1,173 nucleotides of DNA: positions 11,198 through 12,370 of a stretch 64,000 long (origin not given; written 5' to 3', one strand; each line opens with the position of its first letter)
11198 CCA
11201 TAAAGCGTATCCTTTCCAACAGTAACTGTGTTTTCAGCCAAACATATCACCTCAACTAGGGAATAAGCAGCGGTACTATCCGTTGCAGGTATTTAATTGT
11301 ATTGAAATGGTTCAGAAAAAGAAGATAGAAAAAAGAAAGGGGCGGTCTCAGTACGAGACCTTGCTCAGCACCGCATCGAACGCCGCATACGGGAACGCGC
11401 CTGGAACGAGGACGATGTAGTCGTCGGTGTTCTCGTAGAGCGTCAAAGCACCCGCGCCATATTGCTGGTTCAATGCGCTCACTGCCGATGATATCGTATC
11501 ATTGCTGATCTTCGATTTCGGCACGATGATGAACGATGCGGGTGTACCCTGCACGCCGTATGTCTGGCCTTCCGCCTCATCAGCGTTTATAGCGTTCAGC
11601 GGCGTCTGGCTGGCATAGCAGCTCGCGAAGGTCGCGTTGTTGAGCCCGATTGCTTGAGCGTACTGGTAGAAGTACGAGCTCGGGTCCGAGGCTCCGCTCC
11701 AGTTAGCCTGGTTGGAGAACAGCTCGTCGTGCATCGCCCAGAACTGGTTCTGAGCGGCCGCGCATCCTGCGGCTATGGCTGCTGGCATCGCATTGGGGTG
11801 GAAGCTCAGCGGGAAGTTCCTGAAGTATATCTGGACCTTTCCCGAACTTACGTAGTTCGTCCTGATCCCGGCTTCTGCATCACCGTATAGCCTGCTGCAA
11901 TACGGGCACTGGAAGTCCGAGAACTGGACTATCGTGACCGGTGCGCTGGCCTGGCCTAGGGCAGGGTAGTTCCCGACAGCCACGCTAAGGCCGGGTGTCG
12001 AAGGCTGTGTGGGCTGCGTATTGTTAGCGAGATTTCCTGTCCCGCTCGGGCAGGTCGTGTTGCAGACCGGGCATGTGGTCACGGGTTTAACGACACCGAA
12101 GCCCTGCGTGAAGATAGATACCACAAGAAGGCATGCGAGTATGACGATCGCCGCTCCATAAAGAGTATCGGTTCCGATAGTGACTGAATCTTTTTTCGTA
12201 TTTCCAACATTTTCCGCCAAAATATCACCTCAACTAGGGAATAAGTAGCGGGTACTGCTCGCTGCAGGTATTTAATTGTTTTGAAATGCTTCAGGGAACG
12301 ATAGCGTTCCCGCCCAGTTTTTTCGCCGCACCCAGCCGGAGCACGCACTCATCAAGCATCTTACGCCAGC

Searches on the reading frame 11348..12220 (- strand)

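Call 29: search_protein_families(library=pfam, proteins=[window:11348-12220:-], max_evalue=0.001)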
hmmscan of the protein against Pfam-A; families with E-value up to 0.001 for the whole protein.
window:11348-12220:- (290 aa): 3 families
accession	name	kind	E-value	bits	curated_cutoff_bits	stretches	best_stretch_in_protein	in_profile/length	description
PF13462.12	Thioredoxin_4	-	1e-27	97.8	23.2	1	86-231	6-145/165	Thioredoxin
PF01323.26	DSBA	-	1.3e-11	45.1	25.6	1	144-231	88-172/191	DSBA-like thioredoxin domain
PF13098.12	Thioredoxin_2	-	7.1e-06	26.8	27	1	96-233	8-82/104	Thioredoxin-like domain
